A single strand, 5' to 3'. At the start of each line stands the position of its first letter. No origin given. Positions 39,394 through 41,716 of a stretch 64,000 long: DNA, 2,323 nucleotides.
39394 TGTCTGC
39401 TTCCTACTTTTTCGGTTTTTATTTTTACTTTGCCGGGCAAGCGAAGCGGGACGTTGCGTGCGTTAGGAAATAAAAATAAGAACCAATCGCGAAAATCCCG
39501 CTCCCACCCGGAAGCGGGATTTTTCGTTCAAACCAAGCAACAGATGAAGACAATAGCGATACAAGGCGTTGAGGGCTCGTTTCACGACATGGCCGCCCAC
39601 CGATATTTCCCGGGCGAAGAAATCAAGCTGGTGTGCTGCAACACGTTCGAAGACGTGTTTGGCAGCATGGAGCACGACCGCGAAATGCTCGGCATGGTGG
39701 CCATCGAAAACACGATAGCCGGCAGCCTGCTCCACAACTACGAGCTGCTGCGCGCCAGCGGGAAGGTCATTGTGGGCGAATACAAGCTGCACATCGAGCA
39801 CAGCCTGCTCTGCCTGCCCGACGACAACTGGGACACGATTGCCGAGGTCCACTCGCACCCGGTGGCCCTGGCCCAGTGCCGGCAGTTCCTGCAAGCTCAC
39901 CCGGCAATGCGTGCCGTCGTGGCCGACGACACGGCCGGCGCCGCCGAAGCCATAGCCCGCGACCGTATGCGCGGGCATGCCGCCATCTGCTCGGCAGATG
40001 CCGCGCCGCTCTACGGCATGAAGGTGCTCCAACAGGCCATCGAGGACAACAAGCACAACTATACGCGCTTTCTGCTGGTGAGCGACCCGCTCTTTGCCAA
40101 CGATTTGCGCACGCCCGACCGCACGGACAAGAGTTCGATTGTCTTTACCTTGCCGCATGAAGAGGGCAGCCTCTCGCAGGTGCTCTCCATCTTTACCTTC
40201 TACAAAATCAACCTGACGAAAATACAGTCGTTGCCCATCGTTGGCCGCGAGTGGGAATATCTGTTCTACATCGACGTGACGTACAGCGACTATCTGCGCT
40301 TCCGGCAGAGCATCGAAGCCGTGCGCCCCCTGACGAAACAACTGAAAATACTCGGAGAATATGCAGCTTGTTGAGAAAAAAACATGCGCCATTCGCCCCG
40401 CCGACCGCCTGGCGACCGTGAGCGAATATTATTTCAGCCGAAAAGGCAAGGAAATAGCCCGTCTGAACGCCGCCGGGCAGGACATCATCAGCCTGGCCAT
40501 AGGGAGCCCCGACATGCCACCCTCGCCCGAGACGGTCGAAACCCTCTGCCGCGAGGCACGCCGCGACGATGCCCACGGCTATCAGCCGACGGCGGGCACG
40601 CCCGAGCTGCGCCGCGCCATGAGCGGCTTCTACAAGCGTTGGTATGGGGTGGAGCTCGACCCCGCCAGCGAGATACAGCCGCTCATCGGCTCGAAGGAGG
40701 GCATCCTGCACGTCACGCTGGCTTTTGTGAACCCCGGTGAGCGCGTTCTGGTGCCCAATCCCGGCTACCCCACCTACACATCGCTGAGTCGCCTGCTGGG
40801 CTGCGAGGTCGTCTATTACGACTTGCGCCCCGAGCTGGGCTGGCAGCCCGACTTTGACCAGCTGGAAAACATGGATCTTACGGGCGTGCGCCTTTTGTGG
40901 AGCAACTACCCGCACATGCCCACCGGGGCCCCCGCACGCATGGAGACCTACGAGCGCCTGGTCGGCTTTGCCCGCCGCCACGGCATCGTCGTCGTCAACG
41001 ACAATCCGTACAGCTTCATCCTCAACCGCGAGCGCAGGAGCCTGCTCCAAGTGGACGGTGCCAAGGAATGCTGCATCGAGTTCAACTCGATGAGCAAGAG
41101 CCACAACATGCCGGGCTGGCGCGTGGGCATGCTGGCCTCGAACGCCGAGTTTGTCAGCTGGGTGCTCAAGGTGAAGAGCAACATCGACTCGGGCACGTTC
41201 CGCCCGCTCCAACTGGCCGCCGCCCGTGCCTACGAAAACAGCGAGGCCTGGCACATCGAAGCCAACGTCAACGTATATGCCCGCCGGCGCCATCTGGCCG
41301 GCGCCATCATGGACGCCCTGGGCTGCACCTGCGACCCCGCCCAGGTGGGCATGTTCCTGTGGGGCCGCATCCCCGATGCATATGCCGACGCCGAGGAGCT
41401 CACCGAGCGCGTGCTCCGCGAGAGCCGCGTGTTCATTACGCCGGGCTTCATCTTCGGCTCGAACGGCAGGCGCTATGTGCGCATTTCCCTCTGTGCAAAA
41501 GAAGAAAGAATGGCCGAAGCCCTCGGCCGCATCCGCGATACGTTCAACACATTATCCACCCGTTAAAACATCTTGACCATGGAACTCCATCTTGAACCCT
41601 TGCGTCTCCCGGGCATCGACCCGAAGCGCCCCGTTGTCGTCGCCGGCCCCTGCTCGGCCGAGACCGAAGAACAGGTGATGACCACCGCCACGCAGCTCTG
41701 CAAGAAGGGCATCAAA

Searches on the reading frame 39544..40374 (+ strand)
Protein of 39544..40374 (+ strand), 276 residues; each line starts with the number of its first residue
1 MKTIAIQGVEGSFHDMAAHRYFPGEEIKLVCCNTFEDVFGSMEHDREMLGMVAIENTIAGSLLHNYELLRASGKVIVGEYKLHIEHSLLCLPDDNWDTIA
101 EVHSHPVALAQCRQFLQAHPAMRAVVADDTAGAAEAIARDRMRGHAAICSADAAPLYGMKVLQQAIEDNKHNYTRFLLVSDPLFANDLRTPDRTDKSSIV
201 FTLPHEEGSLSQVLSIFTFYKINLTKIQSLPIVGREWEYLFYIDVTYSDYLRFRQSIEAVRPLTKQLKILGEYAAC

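Call 6: search_protein_families(library=ncbifam, proteins=[window:39544-40374:+])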
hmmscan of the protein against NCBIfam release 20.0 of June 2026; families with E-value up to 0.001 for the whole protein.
window:39544-40374:+ (276 aa): 4 families
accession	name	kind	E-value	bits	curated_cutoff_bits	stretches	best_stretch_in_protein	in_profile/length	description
NF008865.0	PRK11898.1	equivalog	1.2e-62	211.6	219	1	2-274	2-277/284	prephenate dehydratase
NF008866.0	PRK11899.1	equivalog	5e-57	193.3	359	1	2-275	6-275/283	prephenate dehydratase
NF007910.0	PRK10622.1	equivalog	1.1e-43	149.7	577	1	4-274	106-376/386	bifunctional chorismate mutase/prephenate dehydratase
TIGR01268.1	Phe4hydrox_tetr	equivalog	1.7e-06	27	704.8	1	193-261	13-81/436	phenylalanine 4-monooxygenase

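Call 7: search_protein_families(library=pfam, proteins=[window:39544-40374:+])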
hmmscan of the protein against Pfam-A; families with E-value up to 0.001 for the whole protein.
window:39544-40374:+ (276 aa): 1 family
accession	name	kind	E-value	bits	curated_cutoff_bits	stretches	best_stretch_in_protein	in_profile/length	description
PF00800.23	PDT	-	9.9e-55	185.6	25.2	1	4-181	1-178/181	Prephenate dehydratase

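Call 8: find_homologous_proteins(query=window:39544-40374:+, max_evalue=1e-30)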
Query window:39544-40374:+ (276 aa): 8000 proteins with E <= 1e-30 among 8000 candidates; the best 120 are listed.
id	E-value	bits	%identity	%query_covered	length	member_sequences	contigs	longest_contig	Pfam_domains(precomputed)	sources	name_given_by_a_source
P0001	2.1e-182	622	99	100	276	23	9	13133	PF00800.24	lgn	-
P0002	7.9e-182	620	99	100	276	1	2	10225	PF00800.24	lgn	-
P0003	8.6e-176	601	95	100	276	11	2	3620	PF00800.24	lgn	-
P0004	1.1e-168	577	92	100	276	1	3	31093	PF00800.24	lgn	-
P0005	2.8e-168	576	92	100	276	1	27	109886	PF00800.24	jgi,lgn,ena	-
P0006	7.3e-168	575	92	100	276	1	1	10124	PF00800.24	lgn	-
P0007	2.8e-167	573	92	100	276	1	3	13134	PF00800.24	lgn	-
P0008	1.2e-143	495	80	100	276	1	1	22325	PF00800.24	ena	-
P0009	2.9e-139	481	76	100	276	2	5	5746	PF00800.24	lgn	-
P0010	2.8e-138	478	76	100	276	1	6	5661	PF00800.24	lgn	-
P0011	7.1e-138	476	74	100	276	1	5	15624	PF00800.24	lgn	-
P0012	1.4e-137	475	75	100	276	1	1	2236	PF00800.24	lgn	-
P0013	1.2e-136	472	73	100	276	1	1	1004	PF00800.24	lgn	-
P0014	1.2e-136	472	73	100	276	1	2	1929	PF00800.24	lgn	-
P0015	4.3e-136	471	73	100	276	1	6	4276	PF00800.24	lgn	-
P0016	1.1e-135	469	73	100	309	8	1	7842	PF00800.24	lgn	-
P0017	1.2e-135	469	75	99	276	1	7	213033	PF00800.24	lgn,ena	-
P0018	1.7e-135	469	73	100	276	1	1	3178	PF00800.24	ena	-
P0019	1.8e-135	469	73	100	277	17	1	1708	PF00800.24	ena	-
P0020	2.3e-135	468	73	100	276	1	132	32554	PF00800.24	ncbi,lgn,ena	-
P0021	2.3e-135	468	75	99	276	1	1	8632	PF00800.24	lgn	-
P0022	3.0e-135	468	73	100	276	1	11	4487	PF00800.24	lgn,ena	-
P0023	3.1e-135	468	73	100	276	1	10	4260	PF00800.24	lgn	-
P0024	3.8e-135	467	72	100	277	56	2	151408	PF00800.24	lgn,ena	-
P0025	3.8e-135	467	72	100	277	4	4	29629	PF00800.24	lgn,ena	-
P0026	4.2e-135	467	73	100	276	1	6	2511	PF00800.24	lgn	-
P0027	5.5e-135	467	74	99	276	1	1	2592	PF00800.24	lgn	-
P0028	5.6e-135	467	72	100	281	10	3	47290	PF00800.24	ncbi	-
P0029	5.9e-135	467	73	100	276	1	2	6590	PF00800.24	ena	-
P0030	5.9e-135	467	72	100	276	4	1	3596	PF00800.24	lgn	-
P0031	7.6e-135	466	74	99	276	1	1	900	PF00800.24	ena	-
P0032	8.6e-135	466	73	100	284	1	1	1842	PF00800.24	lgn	-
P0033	1.0e-134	466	72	100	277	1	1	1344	PF00800.24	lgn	-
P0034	1.2e-134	466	75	99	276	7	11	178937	PF00800.24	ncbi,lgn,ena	-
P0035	1.3e-134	466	74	99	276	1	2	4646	PF00800.24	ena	-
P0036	1.5e-134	466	75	99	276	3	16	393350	PF00800.24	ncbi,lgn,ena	-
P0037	1.5e-134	466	73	100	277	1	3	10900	PF00800.24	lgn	-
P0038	1.6e-134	465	73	100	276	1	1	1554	PF00800.24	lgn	-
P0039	1.9e-134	465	73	100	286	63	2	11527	PF00800.24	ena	-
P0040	2.0e-134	465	71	100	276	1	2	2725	PF00800.24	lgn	-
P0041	2.0e-134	465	73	99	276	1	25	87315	PF00800.24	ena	-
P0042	2.1e-134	465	72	100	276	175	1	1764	PF00800.24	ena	-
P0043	2.6e-134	465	75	99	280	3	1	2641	PF00800.24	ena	-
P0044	2.8e-134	465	73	100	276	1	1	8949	PF00800.24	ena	-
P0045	2.9e-134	465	72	100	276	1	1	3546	PF00800.24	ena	-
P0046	3.0e-134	465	72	100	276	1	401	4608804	PF00800.24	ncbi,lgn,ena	-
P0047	3.4e-134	464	73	99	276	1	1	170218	PF00800.24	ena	-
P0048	3.4e-134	464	74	99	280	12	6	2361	PF00800.24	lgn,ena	-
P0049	3.5e-134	464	73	98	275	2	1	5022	PF00800.24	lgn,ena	-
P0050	4.0e-134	464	72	100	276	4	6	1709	PF00800.24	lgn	-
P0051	4.1e-134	464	72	100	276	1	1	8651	PF00800.24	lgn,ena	-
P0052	4.2e-134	464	72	100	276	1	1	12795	PF00800.24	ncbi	-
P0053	4.4e-134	464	72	100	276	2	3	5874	PF00800.24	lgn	-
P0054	5.6e-134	464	72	100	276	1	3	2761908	PF00800.24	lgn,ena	-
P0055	5.9e-134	464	73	100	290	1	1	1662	PF00800.24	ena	-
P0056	6.6e-134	463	73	100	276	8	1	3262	PF00800.24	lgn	-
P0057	6.9e-134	463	73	99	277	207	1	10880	PF00800.24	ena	-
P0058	7.5e-134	463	73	100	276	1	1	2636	PF00800.24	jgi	-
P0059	8.0e-134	463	72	100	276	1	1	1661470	PF00800.24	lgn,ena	-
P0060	8.2e-134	463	72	99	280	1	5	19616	PF00800.24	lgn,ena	-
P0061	9.1e-134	463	72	100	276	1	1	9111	PF00800.24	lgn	-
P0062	1.1e-133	463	72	99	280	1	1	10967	PF00800.24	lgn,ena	-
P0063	1.3e-133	462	71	100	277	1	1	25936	PF00800.24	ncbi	-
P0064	1.4e-133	462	71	99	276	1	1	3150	PF00800.24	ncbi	-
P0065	1.4e-133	462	73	100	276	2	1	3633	PF00800.24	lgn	-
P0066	1.5e-133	462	72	100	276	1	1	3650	PF00800.24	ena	-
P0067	1.5e-133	462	72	100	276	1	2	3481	PF00800.24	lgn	-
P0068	1.5e-133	462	72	100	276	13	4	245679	PF00800.24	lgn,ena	-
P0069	1.6e-133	462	72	100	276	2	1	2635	PF00800.24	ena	-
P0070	1.6e-133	462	70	100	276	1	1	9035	PF00800.24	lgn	-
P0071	1.7e-133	462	73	100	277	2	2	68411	PF00800.24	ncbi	-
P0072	1.7e-133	462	71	100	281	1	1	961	PF00800.24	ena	-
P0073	1.7e-133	462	73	100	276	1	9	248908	PF00800.24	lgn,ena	-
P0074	1.8e-133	462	72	100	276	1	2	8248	PF00800.24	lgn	-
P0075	2.0e-133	462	72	100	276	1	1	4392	PF00800.24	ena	-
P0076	2.4e-133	462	71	100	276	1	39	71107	PF00800.24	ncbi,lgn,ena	-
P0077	3.3e-133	461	72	100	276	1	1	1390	PF00800.24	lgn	-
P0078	3.4e-133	461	71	100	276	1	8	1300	PF00800.24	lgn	-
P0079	3.5e-133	461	73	100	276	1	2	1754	PF00800.24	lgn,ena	-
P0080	3.9e-133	461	73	100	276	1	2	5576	PF00800.24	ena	-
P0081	4.5e-133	461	74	98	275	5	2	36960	PF00800.24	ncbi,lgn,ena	-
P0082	4.5e-133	461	73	100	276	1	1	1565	PF00800.24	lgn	-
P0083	4.6e-133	461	71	100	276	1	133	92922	PF00800.24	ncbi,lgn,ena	-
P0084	4.7e-133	461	71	100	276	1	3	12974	PF00800.24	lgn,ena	-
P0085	5.3e-133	460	72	100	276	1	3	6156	PF00800.24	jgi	-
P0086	6.3e-133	460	71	100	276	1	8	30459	PF00800.24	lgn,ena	-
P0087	8.6e-133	460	71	100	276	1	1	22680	PF00800.24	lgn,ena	-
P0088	8.7e-133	460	72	100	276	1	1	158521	PF00800.24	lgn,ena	-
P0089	8.8e-133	460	71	100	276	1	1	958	PF00800.24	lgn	-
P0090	1.0e-132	460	71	100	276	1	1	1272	PF00800.24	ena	-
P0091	1.0e-132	459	72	100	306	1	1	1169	PF00800.24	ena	-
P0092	1.1e-132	459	72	99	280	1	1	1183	PF00800.24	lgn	-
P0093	1.1e-132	459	71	99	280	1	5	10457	PF00800.24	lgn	-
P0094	1.2e-132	459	71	100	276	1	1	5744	PF00800.24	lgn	-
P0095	1.2e-132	459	71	100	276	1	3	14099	PF00800.24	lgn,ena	-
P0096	1.2e-132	459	71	100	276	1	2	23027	PF00800.24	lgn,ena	-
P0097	1.2e-132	459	71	100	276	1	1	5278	PF00800.24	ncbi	-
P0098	1.2e-132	459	71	100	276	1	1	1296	PF00800.24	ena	-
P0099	1.2e-132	459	71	100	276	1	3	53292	PF00800.24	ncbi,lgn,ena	-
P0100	1.2e-132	459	71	100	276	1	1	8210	PF00800.24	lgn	-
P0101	1.3e-132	459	71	100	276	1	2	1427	PF00800.24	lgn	-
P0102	1.4e-132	459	71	99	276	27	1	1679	PF00800.24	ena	-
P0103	1.5e-132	459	71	99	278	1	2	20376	PF00800.24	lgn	-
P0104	1.6e-132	459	72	100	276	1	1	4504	PF00800.24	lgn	-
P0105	1.6e-132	459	71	100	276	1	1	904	PF00800.24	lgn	-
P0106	1.7e-132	459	72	100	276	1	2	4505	PF00800.24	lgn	-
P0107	1.7e-132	459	71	100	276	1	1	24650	PF00800.24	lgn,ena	-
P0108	1.7e-132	459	71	100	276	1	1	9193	PF00800.24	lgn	-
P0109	1.7e-132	459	71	100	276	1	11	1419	PF00800.24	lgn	-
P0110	1.7e-132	459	72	100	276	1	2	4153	PF00800.24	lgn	-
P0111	1.7e-132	459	72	100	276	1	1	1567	PF00800.24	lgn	-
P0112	1.8e-132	459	72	100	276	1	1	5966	PF00800.24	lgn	-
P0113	1.9e-132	459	71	99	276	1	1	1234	PF00800.24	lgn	-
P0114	2.0e-132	459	71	100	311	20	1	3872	PF00800.24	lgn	-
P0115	2.2e-132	458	71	100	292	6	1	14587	PF00800.24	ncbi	-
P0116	2.3e-132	458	71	100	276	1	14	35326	PF00800.24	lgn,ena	-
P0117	2.3e-132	458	72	100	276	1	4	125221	PF00800.24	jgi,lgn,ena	-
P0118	2.3e-132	458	71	100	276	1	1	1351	PF00800.24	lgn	-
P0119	2.3e-132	458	71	100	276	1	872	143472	PF00800.24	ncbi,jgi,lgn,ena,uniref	jgi:prephenate dehydratase|uniref:prephenate dehydratase domain-containing protein n=1 Tax=Alloprevo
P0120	2.3e-132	458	72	100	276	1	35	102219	PF00800.24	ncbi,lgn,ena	-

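Call 11: find_related_loci(query=A1, collection=genome_contigs, flank=4500)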
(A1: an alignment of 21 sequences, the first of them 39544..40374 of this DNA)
Query A1 (276 aa) in genome_contigs; peptide patterns used: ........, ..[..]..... (x = any residue, [..] = any of these).
599 stretches matched a pattern (row limit reached: there are more); 587 encode a relative of the query (tblastn E <= 1e-3); the best 80 are kept; 80 distinct loci.
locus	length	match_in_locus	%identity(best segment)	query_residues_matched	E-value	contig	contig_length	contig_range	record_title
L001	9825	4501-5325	73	1-275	2e-143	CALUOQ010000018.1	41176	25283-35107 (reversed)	MAG: uncultured Alloprevotella sp. isolate BRZ_MQ__bin58 genome assembly, contig: BRZ_MQ__NODE_978_length_41176_cov_21.7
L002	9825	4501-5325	73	1-275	1e-141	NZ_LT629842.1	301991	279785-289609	Prevotellamassilia timonensis strain Marseille-P2831T, whole genome shotgun sequence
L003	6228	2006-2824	75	1-273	7e-142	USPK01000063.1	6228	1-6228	uncultured Prevotella sp. isolate UMGS1946 genome assembly, contig: NODE_2074_length_6228_cov_4.825531, whole genome sho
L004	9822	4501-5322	70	1-274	1e-139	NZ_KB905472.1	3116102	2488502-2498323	Phocaeicola massiliensis B84634 = Timone 84634 = DSM 17679 = JCM 13223 strain DSM 17679 aczJl-supercont1.1, whole genome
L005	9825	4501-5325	71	1-275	3e-139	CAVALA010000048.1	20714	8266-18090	Prevotellamassilia timonensis isolate H07606-L1_cleanbin_000009 genome assembly, contig: Spades_H07606-L1_contig_2055, w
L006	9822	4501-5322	70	1-274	3e-139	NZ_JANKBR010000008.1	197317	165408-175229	Phocaeicola sartorii strain DSM 21941 NODE_8_length_197317_cov_43.601693, whole genome shotgun sequence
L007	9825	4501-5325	71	1-275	7e-139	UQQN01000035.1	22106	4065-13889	uncultured Prevotella sp. isolate UMGS541 genome assembly, contig: NODE_515_length_22106_cov_8.923269, whole genome shot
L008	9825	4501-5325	72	1-275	1e-138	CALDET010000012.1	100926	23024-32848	MAG TPA_asm: uncultured Bacteroidales bacterium isolate SRR5558154_bin.19_CONCOCT_v1.1_MAG genome assembly, contig: ERZ1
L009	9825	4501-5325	72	1-275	2e-138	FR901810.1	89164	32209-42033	Prevotella sp. CAG:891 genomic scaffold, scf701, whole genome shotgun sequence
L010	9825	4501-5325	70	1-275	2e-138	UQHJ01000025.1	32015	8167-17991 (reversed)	uncultured Prevotella sp. isolate UMGS287 genome assembly, contig: NODE_867_length_32015_cov_49.469629, whole genome sho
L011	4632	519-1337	70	1-273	1e-138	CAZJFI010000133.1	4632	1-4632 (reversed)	MAG TPA_asm: uncultured Phocaeicola sp. isolate SRP315200_co1_196 genome assembly, contig: NODE_47460_length_4632_cov_22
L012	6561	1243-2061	69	1-273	6e-137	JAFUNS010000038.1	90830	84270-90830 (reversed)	MAG: Bacteroides sp. isolate RGIG4661 Roe_deer_Rectum-4__c2344, whole genome shotgun sequence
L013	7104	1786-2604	70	1-273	1e-136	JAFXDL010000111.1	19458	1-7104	MAG: Bacteroidaceae bacterium isolate RGIG6315 Sheep_Rectum-3__c632264, whole genome shotgun sequence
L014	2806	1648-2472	71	1-275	2e-143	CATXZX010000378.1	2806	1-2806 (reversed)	MAG TPA_asm: uncultured Prevotellaceae bacterium isolate ERR9578324_bin.56_MetaWRAP_v1.3_MAG genome assembly, contig: ER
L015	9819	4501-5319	68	1-273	2e-136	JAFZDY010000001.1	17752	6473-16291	MAG: Bacteroidaceae bacterium isolate RGIG7679 Water_buffalos_Rectum-1__c38513, whole genome shotgun sequence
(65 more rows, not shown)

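Call 32: find_encoding_contigs(protein=P0046, flank=3000, max_places=2)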
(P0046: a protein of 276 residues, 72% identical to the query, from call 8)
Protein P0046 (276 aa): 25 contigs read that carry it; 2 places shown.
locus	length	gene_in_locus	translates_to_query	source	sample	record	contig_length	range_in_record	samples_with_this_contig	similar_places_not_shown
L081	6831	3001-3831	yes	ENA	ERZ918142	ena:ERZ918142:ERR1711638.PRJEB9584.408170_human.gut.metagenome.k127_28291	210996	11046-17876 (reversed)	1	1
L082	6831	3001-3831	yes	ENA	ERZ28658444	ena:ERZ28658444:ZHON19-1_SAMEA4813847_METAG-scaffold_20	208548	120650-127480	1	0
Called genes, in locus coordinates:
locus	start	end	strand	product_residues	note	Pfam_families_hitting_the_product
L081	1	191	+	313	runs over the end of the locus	PF13280:WYL, PF25583:WCX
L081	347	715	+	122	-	PF08797:HIRAN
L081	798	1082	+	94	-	-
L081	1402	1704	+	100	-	-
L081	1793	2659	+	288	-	PF01370:Epimerase, PF04321:RmlD_sub_bind, PF07993:NAD_binding_4 (faint), PF01073:3Beta_HSD, PF02719:Polysacc_synt_2, PF16363:GDP_Man_Dehyd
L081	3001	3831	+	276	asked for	PF00800:PDT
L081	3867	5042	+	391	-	PF00155:Aminotran_1_2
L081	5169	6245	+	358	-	PF00793:DAHP_synth_1, PF01817:CM_2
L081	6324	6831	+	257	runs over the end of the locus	PF02153:PDH_N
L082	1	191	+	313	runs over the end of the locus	PF13280:WYL, PF25583:WCX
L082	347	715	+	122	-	PF08797:HIRAN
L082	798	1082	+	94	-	-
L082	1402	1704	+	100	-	-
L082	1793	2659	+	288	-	PF01370:Epimerase, PF04321:RmlD_sub_bind, PF07993:NAD_binding_4 (faint), PF01073:3Beta_HSD, PF02719:Polysacc_synt_2, PF16363:GDP_Man_Dehyd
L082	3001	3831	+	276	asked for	PF00800:PDT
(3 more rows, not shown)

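Call 51: find_encoding_contigs(protein=P0005, flank=1500, max_places=2)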
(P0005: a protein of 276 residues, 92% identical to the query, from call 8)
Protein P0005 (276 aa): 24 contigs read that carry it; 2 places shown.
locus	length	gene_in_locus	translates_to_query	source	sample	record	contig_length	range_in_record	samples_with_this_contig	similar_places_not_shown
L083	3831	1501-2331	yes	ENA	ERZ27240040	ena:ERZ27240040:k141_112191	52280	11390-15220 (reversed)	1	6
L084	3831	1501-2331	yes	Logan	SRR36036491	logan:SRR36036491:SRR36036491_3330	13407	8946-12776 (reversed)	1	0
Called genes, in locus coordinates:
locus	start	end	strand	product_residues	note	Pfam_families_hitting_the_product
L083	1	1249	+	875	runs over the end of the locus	PF01835:MG2 (faint)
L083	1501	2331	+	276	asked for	PF00800:PDT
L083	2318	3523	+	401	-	PF00155:Aminotran_1_2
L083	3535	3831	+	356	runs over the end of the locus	PF00793:DAHP_synth_1, PF01817:CM_2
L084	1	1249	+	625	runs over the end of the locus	?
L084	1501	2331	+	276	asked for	PF00800:PDT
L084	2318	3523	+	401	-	PF00155:Aminotran_1_2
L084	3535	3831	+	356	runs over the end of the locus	PF00793:DAHP_synth_1, PF01817:CM_2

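Call 52: find_encoding_contigs(protein=P0008, flank=1500, max_places=1)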
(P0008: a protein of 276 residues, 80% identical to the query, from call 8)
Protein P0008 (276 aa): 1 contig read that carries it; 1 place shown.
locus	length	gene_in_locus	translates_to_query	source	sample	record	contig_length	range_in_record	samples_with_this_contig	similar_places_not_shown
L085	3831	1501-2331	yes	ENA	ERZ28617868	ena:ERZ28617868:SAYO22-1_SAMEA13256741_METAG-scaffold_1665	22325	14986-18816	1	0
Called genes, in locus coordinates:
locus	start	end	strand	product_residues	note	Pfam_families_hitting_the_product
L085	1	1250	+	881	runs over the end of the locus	-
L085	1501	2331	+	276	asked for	PF00800:PDT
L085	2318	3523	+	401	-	PF00155:Aminotran_1_2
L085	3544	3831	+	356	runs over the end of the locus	PF00793:DAHP_synth_1, PF01817:CM_2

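Call 53: find_encoding_contigs(protein=P0011, flank=1500, max_places=1)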
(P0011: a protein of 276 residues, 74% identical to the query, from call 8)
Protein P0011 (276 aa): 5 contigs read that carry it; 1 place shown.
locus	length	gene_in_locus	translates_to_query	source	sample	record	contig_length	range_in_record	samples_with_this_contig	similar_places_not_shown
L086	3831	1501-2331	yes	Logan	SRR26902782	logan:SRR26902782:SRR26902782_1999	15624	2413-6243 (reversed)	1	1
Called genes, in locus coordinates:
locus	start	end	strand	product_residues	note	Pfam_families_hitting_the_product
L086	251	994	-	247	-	PF06161:DUF975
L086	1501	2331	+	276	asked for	PF00800:PDT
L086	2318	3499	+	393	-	PF00155:Aminotran_1_2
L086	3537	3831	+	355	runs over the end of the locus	PF00793:DAHP_synth_1, PF01817:CM_2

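Call 68: find_encoding_contigs(protein=window:39544-40374:+, flank=400, max_places=4)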
Protein window:39544-40374:+ (276 aa): 22 contigs read that carry it; 4 places shown.
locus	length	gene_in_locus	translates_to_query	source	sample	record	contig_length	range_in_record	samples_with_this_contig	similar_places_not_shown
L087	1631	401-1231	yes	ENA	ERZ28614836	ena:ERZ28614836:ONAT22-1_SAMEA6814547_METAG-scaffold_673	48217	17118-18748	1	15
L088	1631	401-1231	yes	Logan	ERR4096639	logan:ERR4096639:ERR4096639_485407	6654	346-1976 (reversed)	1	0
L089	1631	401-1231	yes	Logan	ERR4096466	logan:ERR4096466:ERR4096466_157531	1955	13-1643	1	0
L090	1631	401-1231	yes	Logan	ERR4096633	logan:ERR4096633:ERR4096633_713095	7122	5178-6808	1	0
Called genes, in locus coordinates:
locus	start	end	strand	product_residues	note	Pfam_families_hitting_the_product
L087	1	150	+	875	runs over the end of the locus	-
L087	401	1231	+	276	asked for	PF00800:PDT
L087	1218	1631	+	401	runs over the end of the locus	PF00155:Aminotran_1_2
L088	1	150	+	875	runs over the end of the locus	-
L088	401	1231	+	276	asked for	PF00800:PDT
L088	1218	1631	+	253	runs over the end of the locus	?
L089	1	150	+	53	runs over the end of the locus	?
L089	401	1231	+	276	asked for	PF00800:PDT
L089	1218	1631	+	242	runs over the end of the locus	?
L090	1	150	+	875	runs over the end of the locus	-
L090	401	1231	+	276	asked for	PF00800:PDT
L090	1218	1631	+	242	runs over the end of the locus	?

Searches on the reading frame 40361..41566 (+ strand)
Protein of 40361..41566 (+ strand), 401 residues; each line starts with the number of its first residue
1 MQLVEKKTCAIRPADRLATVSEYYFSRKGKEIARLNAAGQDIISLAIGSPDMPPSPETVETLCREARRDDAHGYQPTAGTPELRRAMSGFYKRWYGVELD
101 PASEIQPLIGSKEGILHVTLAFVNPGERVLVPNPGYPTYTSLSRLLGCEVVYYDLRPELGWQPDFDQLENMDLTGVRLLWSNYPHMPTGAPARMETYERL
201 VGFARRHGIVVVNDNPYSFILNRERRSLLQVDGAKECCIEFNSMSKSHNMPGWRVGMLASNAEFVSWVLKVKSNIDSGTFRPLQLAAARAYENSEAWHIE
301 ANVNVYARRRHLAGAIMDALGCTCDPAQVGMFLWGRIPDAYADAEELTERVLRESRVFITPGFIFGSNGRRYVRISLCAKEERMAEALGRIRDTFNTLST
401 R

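Call 6: search_protein_families(library=ncbifam, proteins=[window:40361-41566:+])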
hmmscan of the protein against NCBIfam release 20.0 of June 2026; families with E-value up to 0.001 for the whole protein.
window:40361-41566:+ (401 aa): 62 families (the best 25 are shown)
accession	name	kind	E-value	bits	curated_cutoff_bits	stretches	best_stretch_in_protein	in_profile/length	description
NF006756.0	PRK09276.1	subfamily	6.4e-111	371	507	1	13-393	4-384/387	LL-diaminopimelate aminotransferase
TIGR03540.1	DapC_direct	equivalog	3.7e-110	368.4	593.25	1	14-393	3-382/383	LL-diaminopimelate aminotransferase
NF004611.0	PRK05942.1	equivalog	1.7e-85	287.4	628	1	10-393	5-388/394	aspartate aminotransferase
NF005815.0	PRK07681.1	equivalog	1.1e-84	284.8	545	1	11-394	3-385/399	LL-diaminopimelate aminotransferase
NF005977.0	PRK08068.1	subfamily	4e-84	283.1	494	1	11-392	3-384/391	transaminase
NF006033.0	PRK08175.1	equivalog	5.5e-81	272.6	647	1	15-396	11-395/407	alanine transaminase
NF006604.0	PRK09148.1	equivalog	6.9e-79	265.7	648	1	17-396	8-390/406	LL-diaminopimelate aminotransferase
NF005613.0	PRK07366.1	equivalog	2.8e-75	253.7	486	1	14-393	4-386/391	LL-diaminopimelate aminotransferase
NF006387.0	PRK08636.1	equivalog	1.4e-70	238.4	675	1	16-393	9-396/403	LL-diaminopimelate aminotransferase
NF041364.1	GntC_guanitoxin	equivalog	1.6e-64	218.1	415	1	43-392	1-354/356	guanitoxin biosynthesis PLP-dependent (S)-gamma-hydroxy-L-arginine cyclodehydratase GntC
NF004937.0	PRK06290.1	equivalog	2.8e-64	217.3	585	1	27-380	31-385/410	LL-diaminopimelate aminotransferase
TIGR03537.1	DapC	equivalog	6.4e-58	196.4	453.6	1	46-389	6-345/350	succinyldiaminopimelate transaminase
NF006229.0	PRK08361.1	equivalog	1.6e-48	165.7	624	1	37-396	30-389/391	aspartate aminotransferase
TIGR03539.1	DapC_actino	equivalog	2e-48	165.3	355.65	1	38-391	19-356/357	succinyldiaminopimelate transaminase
NF005588.0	PRK07309.1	equivalog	9.7e-47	159.7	576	1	40-394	30-385/391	pyridoxal phosphate-dependent aminotransferase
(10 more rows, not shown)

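Call 7: search_protein_families(library=pfam, proteins=[window:40361-41566:+])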
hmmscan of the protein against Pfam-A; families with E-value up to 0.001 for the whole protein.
window:40361-41566:+ (401 aa): 1 family
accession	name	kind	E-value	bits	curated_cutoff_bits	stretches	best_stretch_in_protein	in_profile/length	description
PF00155.27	Aminotran_1_2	-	8.8e-58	196.6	19.7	1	41-391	2-361/361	Aminotransferase class I and II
